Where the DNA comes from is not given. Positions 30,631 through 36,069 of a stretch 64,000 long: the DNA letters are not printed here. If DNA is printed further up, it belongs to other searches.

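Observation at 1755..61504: At least 12 intergenic spacers are filled with 7- or 8-nt tandem arrays from a shared word set, mostly as mirrored pairs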

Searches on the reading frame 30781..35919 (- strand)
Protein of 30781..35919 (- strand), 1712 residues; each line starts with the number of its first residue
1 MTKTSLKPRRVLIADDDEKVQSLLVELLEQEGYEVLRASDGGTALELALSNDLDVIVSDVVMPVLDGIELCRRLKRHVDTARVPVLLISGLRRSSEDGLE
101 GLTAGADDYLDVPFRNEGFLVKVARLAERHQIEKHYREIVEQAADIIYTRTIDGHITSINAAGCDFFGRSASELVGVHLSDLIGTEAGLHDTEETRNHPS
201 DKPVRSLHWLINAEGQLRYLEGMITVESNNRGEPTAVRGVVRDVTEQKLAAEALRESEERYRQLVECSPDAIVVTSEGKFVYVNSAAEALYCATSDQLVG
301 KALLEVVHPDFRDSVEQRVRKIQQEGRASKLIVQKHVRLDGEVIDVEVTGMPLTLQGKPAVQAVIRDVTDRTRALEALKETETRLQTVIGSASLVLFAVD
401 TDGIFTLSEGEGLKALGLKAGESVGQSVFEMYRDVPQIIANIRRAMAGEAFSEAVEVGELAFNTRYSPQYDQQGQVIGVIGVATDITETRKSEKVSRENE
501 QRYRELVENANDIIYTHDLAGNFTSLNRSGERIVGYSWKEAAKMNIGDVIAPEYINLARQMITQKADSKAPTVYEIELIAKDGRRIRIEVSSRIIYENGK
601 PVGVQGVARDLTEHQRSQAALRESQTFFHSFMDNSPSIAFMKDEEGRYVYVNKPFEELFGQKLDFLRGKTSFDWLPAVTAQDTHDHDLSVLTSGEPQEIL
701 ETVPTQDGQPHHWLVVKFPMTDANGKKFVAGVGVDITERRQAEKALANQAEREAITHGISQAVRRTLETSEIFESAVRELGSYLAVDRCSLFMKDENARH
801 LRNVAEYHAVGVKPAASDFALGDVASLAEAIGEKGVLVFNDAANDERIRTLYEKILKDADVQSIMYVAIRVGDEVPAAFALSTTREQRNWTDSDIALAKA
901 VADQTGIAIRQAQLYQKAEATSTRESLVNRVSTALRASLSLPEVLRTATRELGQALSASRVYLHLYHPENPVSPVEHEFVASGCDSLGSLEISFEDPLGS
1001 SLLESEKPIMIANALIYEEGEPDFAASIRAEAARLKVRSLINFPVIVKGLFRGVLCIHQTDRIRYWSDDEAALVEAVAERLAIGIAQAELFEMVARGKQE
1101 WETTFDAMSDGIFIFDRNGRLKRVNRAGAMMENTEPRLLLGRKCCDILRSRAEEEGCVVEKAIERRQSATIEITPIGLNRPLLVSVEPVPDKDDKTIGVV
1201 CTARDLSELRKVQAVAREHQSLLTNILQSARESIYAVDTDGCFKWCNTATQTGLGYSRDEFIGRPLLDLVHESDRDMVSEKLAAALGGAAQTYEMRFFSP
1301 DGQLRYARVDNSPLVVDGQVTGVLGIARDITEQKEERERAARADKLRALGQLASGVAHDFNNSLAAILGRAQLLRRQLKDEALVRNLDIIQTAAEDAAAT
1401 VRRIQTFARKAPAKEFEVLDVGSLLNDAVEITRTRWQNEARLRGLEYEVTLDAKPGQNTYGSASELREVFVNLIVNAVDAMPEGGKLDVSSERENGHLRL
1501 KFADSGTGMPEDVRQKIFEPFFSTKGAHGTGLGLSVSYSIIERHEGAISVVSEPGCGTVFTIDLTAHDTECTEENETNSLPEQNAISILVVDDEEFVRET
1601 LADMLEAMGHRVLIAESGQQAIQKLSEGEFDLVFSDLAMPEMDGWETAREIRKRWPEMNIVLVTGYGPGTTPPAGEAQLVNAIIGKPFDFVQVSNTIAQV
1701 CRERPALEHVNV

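Call 83: search_protein_families(library=pfam, max_evalue=0.01, proteins=[window:30781-35919:-])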
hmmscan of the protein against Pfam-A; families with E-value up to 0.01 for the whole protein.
window:30781-35919:- (1712 aa): 20 families
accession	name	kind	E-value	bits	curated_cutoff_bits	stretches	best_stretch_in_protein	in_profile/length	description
PF08448.16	PAS_4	-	1.1e-93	309.3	23.1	7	633-741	2-110/110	PAS fold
PF00989.32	PAS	-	2.6e-80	266.2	22.6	6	1224-1330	4-113/113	PAS fold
PF13426.13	PAS_9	-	5.4e-63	210.2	27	6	1234-1332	4-103/103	PAS domain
PF00072.30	Response_reg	-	4.6e-46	156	30.2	2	11-118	1-105/111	Response regulator receiver domain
PF13188.13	PAS_8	-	7.4e-38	127.7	21.8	4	259-316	1-59/65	PAS domain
PF01590.32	GAF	-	6.7e-33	114.5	22.4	2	770-909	3-133/133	GAF domain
PF08447.18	PAS_3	-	2.1e-32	111.7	25.6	2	1246-1327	4-89/89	PAS fold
PF02518.31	HATPase_c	-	6.5e-24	85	26.4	1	1463-1564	3-107/111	Histidine kinase-, DNA gyrase B-, and HSP90-like ATPase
PF13185.12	GAF_2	-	1.6e-20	74.2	28.6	2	769-909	4-135/136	GAF domain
PF13492.12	GAF_3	-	8.8e-19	68.6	27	2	771-910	4-128/129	GAF domain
PF24820.1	Diguanyl_cycl_sensor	-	8.7e-10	39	28.1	0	1106-1155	3-52/109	Diguanylate cyclase-like sensor domain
PF00512.31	HisKA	-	6.1e-09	36.2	26.9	1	1349-1410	2-63/66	His Kinase A (phospho-acceptor) domain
PF12860.13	PAS_7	-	5.7e-08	33.3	27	1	1106-1167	2-67/115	PAS fold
PF13596.12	PAS_10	-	2.1e-07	32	22.1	0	1223-1330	1-105/106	PAS domain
PF17202.10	sCache_3_3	-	1.8e-06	28.7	28.8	1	445-491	56-102/107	Single cache domain 3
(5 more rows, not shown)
